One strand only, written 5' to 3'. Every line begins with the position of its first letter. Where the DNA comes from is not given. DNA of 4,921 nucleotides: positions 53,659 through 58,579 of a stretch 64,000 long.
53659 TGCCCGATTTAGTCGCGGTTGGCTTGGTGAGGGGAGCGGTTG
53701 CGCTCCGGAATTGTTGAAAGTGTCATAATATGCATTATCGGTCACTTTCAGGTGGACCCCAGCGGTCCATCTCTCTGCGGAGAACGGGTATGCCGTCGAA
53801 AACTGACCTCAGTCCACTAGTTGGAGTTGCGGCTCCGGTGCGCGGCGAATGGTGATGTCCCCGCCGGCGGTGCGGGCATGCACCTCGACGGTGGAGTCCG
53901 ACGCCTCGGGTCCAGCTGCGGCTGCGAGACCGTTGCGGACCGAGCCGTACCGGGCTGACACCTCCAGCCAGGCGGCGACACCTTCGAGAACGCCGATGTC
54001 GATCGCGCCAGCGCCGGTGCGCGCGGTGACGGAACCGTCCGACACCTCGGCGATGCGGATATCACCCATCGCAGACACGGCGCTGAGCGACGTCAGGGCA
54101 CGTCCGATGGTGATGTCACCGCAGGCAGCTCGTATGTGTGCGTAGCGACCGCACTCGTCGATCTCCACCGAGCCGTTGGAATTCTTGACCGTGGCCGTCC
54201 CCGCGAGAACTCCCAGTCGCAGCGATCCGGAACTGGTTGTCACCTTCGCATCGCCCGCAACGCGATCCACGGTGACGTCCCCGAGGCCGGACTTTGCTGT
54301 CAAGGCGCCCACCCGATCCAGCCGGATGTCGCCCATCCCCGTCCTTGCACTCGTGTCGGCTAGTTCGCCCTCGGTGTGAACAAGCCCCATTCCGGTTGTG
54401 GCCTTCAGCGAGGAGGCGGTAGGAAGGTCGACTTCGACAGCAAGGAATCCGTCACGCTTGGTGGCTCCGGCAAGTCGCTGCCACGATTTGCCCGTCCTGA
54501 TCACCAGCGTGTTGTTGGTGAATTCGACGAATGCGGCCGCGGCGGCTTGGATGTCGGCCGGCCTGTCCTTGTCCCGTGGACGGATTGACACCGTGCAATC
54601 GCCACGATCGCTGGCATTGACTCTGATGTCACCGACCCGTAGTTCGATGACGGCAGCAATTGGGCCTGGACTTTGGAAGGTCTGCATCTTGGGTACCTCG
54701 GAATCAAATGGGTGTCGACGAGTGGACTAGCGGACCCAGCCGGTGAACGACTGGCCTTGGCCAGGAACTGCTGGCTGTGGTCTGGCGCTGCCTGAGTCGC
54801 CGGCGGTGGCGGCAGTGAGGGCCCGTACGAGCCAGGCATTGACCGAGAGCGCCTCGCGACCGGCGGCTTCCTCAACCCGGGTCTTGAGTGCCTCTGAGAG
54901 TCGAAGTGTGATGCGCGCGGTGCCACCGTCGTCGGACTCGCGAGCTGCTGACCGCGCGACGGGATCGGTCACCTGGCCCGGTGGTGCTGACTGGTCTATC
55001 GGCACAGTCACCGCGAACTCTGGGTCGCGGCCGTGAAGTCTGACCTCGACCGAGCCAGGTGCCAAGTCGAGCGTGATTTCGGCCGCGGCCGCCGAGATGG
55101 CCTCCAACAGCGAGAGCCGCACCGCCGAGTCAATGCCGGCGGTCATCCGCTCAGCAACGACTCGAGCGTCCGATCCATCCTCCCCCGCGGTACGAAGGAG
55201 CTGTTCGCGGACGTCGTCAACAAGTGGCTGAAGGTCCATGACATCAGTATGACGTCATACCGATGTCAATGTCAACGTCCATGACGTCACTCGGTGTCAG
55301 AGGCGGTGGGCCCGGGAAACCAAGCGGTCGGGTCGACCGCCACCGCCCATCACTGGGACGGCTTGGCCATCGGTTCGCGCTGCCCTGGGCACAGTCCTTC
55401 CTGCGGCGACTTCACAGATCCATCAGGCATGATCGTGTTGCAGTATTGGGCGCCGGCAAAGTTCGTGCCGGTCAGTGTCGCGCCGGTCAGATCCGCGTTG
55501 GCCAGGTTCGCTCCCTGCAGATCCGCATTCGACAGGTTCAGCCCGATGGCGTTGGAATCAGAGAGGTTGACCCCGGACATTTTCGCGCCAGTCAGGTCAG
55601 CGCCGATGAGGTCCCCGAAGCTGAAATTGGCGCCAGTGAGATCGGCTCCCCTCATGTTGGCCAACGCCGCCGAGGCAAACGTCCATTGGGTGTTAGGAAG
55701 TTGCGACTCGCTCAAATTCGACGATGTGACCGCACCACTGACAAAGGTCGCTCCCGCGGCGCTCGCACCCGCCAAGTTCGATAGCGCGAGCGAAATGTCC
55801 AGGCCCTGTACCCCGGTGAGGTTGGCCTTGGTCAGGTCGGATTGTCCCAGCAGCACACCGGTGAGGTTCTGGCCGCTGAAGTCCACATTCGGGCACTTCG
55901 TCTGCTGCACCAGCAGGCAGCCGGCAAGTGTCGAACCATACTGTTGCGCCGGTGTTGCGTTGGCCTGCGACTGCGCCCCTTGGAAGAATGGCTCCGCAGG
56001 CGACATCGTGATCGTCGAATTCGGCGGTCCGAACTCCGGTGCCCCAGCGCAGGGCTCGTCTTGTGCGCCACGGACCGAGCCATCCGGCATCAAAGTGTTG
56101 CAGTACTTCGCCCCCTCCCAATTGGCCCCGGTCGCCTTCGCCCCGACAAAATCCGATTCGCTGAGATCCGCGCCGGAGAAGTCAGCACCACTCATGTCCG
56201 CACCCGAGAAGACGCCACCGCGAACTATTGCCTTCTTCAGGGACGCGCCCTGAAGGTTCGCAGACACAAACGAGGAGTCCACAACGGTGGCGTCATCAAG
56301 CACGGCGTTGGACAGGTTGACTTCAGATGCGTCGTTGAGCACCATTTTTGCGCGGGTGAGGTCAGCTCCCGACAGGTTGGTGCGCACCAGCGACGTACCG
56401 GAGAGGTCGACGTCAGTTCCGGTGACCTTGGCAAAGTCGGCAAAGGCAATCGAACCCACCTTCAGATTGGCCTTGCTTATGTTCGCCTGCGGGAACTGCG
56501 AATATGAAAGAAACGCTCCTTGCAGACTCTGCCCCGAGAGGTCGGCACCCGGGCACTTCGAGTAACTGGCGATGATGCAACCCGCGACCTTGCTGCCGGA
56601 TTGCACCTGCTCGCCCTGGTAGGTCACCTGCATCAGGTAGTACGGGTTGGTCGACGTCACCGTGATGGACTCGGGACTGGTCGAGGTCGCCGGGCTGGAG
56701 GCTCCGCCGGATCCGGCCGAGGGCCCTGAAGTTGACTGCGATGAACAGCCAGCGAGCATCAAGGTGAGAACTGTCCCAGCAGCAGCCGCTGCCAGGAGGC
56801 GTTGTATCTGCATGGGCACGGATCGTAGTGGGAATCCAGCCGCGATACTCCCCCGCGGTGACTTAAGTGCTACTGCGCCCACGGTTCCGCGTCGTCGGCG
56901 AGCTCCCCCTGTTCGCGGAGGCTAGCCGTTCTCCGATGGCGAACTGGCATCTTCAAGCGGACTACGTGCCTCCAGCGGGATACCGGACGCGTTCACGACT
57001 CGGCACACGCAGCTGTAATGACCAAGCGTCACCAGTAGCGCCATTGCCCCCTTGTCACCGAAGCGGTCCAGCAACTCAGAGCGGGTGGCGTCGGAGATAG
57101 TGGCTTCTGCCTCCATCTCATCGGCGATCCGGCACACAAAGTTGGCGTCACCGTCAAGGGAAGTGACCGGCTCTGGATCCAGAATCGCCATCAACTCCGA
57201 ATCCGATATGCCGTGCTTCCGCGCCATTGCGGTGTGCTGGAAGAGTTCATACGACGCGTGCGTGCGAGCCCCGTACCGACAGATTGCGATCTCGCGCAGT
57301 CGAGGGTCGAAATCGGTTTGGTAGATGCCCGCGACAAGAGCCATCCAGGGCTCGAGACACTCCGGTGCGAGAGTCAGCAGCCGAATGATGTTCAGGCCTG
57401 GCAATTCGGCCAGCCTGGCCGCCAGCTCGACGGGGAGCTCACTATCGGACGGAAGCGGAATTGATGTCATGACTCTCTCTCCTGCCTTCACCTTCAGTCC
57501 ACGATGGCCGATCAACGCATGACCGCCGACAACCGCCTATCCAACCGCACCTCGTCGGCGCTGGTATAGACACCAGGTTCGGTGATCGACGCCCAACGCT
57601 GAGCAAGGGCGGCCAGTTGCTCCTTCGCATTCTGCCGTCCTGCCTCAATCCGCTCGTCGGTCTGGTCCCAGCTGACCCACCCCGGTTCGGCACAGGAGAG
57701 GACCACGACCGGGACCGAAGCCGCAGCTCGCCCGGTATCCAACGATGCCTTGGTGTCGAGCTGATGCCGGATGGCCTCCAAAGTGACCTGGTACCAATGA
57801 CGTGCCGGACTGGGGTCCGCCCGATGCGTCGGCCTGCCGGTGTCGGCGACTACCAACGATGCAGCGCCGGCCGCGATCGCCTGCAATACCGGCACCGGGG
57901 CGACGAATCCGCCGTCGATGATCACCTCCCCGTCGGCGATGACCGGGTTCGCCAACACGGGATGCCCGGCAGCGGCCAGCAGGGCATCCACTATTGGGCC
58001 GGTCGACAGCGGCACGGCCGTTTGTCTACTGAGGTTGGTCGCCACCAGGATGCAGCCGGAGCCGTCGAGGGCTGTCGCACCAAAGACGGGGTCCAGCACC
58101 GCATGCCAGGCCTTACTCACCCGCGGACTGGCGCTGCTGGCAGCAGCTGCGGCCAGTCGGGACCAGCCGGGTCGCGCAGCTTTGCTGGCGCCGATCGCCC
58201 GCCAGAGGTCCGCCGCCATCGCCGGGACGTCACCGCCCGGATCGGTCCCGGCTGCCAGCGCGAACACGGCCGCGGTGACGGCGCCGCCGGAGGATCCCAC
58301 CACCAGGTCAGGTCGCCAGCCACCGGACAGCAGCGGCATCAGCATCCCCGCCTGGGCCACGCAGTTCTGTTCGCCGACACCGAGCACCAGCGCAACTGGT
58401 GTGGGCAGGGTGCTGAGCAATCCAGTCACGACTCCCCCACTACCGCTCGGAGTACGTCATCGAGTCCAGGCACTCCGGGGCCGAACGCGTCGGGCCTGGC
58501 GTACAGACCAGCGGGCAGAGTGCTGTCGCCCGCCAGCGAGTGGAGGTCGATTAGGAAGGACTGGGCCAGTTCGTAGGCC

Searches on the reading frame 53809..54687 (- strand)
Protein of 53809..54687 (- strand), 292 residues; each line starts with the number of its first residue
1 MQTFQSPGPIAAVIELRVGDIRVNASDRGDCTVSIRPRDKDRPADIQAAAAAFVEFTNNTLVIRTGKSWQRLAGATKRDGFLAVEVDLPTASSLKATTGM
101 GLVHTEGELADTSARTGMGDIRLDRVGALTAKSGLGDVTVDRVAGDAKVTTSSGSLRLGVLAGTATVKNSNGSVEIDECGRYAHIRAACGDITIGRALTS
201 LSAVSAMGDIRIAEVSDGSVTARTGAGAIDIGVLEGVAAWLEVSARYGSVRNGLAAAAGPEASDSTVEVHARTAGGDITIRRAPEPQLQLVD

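Call 45: search_protein_families(library=pfam, proteins=[window:53809-54687:-], max_evalue=0.0001)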
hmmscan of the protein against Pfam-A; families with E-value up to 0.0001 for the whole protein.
window:53809-54687:- (292 aa): 1 family
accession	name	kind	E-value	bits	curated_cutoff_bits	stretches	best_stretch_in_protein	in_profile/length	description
PF13349.12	DUF4097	-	2.6e-14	53.6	22.9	1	16-219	8-223/247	Toastrack DUF4097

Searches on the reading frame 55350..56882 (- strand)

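Call 45: search_protein_families(library=pfam, proteins=[window:55350-56882:-], max_evalue=0.0001)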
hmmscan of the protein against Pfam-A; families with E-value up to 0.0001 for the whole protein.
window:55350-56882:- (510 aa): 3 families
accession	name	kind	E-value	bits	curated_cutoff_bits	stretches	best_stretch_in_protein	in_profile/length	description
PF00805.28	Pentapeptide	-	8.2e-56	185.5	20.2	6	424-460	2-38/40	Pentapeptide repeats (8 copies)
PF13599.13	Pentapeptide_4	-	1.4e-23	83.2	38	1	201-265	4-68/78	Pentapeptide repeat region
PF13576.12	Pentapeptide_3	-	1.1e-17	64.4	27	1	205-248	1-47/48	Pentapeptide repeats (9 copies)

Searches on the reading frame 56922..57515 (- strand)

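Call 45: search_protein_families(library=pfam, proteins=[window:56922-57515:-], max_evalue=0.0001)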
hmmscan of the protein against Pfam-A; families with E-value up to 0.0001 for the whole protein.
window:56922-57515:- (197 aa): 1 family
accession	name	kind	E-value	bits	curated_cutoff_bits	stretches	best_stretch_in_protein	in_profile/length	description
PF02627.25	CMD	-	1.3e-06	28.7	23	1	51-131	1-82/84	Carboxymuconolactone decarboxylase family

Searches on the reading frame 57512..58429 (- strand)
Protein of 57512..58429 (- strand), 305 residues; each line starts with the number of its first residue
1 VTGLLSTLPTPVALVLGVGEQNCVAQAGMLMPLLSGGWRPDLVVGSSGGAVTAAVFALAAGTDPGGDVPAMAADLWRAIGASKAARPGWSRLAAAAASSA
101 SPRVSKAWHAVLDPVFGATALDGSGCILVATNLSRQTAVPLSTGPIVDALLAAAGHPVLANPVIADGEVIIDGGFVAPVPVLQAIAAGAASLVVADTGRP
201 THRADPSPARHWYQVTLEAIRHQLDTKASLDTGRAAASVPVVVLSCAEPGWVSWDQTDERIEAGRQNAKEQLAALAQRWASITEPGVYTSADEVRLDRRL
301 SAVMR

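Call 45: search_protein_families(library=pfam, proteins=[window:57512-58429:-], max_evalue=0.0001)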
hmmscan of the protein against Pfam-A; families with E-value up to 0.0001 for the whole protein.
window:57512-58429:- (305 aa): 1 family
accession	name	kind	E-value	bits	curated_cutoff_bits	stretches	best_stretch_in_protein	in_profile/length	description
PF01734.28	Patatin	-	1.9e-10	41.7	27.7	1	15-185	2-191/191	Patatin-like phospholipase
